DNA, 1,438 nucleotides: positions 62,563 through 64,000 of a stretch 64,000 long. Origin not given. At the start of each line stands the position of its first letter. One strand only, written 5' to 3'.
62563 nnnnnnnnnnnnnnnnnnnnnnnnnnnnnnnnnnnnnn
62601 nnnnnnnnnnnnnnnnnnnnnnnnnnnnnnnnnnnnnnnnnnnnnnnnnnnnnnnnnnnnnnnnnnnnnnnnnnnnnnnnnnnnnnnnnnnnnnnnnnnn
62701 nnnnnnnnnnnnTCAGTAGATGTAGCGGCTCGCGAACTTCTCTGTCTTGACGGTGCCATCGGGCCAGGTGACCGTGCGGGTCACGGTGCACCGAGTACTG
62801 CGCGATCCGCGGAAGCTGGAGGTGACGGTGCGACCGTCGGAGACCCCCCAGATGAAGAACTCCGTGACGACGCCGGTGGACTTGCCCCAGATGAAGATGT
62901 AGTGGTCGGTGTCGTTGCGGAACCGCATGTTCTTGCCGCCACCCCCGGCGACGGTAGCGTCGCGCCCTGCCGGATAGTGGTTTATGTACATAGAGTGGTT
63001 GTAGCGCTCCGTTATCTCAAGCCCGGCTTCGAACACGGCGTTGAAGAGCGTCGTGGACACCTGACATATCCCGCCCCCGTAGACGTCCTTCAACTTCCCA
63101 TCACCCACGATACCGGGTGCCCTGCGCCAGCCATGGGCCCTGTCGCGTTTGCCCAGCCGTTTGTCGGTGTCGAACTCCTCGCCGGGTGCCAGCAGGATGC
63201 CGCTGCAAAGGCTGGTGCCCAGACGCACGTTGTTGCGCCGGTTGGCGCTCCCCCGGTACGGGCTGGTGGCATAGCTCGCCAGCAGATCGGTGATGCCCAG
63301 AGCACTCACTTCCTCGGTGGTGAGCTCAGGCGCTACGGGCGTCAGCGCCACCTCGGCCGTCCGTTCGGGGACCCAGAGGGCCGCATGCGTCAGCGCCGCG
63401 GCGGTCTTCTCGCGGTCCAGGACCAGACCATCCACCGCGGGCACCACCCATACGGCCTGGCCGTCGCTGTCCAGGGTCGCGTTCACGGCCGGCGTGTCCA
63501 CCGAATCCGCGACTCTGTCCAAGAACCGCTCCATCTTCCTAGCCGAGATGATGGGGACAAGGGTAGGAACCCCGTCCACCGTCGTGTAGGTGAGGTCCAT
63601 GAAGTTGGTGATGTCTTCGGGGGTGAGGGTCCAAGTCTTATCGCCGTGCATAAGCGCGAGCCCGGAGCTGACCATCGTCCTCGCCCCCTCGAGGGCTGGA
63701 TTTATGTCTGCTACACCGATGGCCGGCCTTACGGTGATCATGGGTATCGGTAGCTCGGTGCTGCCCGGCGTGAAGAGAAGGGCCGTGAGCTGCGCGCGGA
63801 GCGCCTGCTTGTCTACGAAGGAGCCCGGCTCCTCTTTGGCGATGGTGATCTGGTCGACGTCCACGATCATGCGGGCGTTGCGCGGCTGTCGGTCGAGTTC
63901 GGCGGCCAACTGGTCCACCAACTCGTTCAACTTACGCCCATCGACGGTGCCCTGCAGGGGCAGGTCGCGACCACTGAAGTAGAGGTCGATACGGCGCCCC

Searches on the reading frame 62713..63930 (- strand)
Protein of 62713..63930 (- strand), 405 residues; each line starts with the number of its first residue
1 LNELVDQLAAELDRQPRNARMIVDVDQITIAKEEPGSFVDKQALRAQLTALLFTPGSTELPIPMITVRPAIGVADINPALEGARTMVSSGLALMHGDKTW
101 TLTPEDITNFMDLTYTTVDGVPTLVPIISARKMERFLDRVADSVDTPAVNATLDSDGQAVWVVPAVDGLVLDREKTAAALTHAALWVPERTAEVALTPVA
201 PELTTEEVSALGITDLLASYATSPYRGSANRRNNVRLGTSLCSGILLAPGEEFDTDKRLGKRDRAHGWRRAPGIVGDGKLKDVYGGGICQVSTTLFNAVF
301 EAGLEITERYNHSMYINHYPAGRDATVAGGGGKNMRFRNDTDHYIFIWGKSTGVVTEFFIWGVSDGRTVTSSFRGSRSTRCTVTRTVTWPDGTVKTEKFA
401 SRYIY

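Call 24: search_protein_families(library=pfam, proteins=[window:62713-63930:-])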
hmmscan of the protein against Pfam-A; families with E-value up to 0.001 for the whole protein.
window:62713-63930:- (405 aa): 2 families
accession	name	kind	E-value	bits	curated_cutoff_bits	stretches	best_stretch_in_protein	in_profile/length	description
PF04294.18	VanW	-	1.1e-40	138.5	27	1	230-353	1-122/130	VanW like protein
PF12229.13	PG_binding_4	-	1.4e-17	64.4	22.1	2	125-185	49-109/117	Putative peptidoglycan binding domain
